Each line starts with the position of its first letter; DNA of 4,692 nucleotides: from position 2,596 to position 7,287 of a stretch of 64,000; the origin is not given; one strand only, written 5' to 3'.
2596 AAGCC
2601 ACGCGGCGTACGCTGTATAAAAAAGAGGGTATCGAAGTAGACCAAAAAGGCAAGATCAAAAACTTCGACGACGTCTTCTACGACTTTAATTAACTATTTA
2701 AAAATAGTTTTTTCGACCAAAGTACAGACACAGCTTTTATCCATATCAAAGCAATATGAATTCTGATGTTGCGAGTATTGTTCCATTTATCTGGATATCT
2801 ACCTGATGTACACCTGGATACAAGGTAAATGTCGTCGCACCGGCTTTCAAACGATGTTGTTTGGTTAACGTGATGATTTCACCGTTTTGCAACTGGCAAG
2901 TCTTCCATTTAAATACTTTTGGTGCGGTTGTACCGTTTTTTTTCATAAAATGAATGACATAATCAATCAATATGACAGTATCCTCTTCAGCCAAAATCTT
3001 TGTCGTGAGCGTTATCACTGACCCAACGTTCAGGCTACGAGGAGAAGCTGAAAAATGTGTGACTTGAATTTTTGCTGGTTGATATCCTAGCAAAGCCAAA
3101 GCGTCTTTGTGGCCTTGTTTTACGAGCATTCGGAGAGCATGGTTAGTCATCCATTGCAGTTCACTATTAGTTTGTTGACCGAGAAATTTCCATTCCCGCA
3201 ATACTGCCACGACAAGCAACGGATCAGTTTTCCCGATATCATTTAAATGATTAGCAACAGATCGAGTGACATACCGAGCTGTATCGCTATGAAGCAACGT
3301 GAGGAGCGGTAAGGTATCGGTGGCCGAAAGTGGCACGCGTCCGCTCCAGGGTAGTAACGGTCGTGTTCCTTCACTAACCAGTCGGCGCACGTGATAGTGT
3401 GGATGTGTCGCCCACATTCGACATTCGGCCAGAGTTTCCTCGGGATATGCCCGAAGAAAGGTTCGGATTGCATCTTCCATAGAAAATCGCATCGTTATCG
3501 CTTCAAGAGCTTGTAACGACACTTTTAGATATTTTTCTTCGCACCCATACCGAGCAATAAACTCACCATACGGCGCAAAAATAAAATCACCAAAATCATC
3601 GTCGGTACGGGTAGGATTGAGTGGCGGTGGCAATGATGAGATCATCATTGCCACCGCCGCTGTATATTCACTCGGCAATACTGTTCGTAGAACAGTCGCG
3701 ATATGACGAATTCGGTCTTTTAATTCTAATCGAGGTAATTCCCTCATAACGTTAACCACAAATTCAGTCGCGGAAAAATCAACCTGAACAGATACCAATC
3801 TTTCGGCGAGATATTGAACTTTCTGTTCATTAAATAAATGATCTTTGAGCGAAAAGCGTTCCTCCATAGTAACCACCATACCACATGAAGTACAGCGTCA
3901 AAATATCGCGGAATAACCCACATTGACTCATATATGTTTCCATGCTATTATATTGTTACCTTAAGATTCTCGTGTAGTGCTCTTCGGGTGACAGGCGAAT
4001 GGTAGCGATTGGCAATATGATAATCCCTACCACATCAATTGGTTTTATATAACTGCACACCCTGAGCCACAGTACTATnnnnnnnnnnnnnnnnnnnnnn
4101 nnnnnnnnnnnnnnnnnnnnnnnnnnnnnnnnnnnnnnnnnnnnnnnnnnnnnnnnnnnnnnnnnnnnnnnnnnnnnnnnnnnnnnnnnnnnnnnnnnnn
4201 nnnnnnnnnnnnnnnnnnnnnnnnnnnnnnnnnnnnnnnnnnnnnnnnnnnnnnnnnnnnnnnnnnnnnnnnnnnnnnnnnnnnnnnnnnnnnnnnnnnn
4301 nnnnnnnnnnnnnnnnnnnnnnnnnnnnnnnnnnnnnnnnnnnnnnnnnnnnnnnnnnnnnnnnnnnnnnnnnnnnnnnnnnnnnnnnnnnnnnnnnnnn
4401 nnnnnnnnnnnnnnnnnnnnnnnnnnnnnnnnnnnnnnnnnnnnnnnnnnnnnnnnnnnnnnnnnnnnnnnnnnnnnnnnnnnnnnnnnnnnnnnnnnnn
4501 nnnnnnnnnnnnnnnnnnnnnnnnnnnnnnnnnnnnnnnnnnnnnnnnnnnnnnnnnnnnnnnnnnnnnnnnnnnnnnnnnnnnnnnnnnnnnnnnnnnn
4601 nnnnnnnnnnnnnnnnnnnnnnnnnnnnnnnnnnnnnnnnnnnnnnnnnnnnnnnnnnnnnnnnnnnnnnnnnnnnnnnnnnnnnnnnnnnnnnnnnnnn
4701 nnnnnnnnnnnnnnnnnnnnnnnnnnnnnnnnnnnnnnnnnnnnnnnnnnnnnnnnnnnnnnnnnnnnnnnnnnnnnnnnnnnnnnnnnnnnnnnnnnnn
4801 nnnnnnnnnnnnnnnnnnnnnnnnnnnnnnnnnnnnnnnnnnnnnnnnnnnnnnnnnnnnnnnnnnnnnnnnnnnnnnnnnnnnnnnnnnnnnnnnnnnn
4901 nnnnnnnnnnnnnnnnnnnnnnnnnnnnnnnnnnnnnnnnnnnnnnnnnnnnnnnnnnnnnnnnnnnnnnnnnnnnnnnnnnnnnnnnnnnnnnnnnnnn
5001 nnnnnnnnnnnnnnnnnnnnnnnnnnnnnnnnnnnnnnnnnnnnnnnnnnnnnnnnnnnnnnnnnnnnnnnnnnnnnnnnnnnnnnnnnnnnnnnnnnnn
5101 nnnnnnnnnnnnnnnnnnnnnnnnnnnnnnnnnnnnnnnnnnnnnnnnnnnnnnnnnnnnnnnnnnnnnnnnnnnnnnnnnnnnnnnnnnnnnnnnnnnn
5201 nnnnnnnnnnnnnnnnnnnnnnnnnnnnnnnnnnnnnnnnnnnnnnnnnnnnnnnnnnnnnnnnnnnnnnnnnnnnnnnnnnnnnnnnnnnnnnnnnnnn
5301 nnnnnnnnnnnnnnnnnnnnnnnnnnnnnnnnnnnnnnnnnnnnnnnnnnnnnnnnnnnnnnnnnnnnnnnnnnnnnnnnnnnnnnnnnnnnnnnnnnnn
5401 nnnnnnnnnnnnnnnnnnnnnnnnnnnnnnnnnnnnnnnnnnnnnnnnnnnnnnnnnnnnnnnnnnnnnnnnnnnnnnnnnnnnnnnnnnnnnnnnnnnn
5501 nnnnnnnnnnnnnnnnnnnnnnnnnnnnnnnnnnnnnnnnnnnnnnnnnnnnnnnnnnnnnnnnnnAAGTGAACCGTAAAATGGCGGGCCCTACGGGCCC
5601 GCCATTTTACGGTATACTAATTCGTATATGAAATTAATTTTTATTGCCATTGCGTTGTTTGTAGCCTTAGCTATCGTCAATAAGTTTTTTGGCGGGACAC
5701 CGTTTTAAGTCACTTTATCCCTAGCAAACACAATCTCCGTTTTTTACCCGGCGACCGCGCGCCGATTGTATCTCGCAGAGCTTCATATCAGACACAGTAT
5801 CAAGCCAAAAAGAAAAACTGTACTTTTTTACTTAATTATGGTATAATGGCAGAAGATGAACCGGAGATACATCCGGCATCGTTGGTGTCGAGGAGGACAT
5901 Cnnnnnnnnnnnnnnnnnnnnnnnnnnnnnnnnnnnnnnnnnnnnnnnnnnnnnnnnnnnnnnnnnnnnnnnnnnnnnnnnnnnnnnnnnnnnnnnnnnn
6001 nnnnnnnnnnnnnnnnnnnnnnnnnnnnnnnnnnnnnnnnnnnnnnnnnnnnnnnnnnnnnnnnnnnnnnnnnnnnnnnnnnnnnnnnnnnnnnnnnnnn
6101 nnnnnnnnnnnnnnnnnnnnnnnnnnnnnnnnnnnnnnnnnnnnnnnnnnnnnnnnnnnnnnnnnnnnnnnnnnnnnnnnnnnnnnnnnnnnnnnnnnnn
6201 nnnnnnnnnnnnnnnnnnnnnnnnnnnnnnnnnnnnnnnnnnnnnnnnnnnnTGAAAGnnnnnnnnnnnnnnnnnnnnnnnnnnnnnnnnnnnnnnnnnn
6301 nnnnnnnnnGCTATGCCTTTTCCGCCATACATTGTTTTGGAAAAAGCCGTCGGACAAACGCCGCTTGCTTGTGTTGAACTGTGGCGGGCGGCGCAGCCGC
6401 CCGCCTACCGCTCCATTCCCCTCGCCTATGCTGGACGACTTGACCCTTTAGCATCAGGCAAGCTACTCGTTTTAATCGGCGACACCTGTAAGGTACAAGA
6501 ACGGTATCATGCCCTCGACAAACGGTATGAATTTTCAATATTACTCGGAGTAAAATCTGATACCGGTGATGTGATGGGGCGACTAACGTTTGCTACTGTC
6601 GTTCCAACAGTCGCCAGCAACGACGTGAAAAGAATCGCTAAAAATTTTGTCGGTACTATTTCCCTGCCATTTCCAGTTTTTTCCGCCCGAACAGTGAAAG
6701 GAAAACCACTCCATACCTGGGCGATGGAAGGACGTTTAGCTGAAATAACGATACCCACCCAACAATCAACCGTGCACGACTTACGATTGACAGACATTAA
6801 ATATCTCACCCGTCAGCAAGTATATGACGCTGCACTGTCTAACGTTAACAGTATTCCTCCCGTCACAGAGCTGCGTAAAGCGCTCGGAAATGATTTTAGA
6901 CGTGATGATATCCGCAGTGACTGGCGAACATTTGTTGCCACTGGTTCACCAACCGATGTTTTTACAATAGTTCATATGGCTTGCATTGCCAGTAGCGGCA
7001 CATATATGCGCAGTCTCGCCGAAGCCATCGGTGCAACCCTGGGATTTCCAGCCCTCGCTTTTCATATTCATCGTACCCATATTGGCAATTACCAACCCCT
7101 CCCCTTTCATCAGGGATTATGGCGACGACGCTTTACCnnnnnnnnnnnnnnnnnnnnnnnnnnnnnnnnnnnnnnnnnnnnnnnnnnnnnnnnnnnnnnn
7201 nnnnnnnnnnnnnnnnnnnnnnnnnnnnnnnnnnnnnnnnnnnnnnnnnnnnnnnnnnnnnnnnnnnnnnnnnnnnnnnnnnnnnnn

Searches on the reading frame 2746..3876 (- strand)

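Call 68: search_protein_families(library=pfam, proteins=[window:2746-3876:-], max_evalue=0.01)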
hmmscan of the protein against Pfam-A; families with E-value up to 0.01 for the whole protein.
window:2746-3876:- (376 aa): 1 family
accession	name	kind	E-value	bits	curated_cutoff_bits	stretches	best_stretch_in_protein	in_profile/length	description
PF08713.17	DNA_alkylation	-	0.0045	17.1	21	1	134-247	108-209/213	DNA alkylation repair enzyme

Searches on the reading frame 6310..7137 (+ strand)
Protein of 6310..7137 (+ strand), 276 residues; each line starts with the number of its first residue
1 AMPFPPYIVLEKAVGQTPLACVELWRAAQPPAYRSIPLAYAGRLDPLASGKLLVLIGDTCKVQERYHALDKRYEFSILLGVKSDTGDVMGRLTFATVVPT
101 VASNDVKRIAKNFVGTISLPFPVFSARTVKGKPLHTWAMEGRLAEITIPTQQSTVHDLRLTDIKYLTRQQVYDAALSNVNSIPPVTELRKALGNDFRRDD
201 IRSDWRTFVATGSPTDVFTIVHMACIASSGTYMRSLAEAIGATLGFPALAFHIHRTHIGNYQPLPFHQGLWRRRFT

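Call 13: find_related_loci(query=window:6310-7137:+, collection=genome_contigs, flank=6000)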
Query window:6310-7137:+ (276 aa) in genome_contigs; peptide patterns used: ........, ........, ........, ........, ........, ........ (x = any residue, [..] = any of these).
36 stretches matched a pattern; 13 encode a relative of the query (tblastn E <= 1e-3); 13 distinct loci.
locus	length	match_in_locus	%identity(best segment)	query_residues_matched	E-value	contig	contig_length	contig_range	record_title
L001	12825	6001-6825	61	2-275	3e-111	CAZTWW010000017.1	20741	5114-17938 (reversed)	MAG TPA_asm: uncultured Candidatus Saccharibacteria bacterium isolate SRP219642_co4_360 genome assembly, contig: NODE_41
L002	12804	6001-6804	59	7-275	2e-110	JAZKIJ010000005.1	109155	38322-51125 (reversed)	MAG: Patescibacteria group bacterium isolate ADI_DC_SW_02_SPN_11032020-bin026 DCSW02SPN_B026_0_000000000005, whole genom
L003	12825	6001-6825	61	2-275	6e-110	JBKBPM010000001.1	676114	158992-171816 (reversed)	MAG: Candidatus Paceibacteria bacterium isolate 21H_026.bin.18 NODE_12_length_676114_cov_195.947735, whole genome shotgu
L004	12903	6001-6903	53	7-275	3e-99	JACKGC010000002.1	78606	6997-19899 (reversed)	MAG: Candidatus Nomurabacteria bacterium isolate HK-STAS-PATE-21 HK-STAS-PATE-21_2, whole genome shotgun sequence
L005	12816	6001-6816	52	2-275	3e-99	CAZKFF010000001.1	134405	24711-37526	MAG TPA_asm: uncultured Candidatus Saccharibacteria bacterium isolate SRP263527_co2_181 genome assembly, contig: NODE_56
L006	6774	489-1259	56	4-262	7e-96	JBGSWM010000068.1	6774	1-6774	MAG: Candidatus Paceibacteria bacterium isolate JTS-AC481 k141_2733211, whole genome shotgun sequence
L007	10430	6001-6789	51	7-271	6e-93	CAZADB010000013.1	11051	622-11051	MAG TPA_asm: uncultured Candidatus Saccharibacteria bacterium isolate binchicken_co24_148 genome assembly, contig: NODE_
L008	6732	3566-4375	53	3-275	9e-93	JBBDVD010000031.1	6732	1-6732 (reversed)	MAG: Candidatus Paceibacterota bacterium isolate LejiaC_46_16 Lejia_C_25670_length_6732_cov_8, whole genome shotgun sequ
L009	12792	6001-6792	52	7-275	8e-92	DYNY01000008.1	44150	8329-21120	MAG TPA_asm: Candidatus Elulimicrobium sp. isolate SulCav_GS09_5_3_41_19 SulCav_GS09_5_1069_length_44150_cov_11_026239,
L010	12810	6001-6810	51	3-275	6e-90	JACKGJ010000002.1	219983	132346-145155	MAG: Candidatus Nomurabacteria bacterium isolate HK-STAS-PATE-31 HK-STAS-PATE-31_2, whole genome shotgun sequence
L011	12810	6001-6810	49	4-276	4e-88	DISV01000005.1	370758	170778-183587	MAG TPA_asm: Patescibacteria group bacterium UBA6201 UBA6201_contig_1585, whole genome shotgun sequence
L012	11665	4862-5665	49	7-275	7e-86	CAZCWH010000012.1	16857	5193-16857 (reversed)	MAG TPA_asm: uncultured Candidatus Saccharibacteria bacterium isolate SRP342105_co2_121 genome assembly, contig: NODE_35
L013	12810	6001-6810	48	2-275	2e-82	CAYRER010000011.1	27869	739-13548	MAG TPA_asm: uncultured Candidatus Saccharibacteria bacterium isolate SRP323723_co1_135 genome assembly, contig: NODE_13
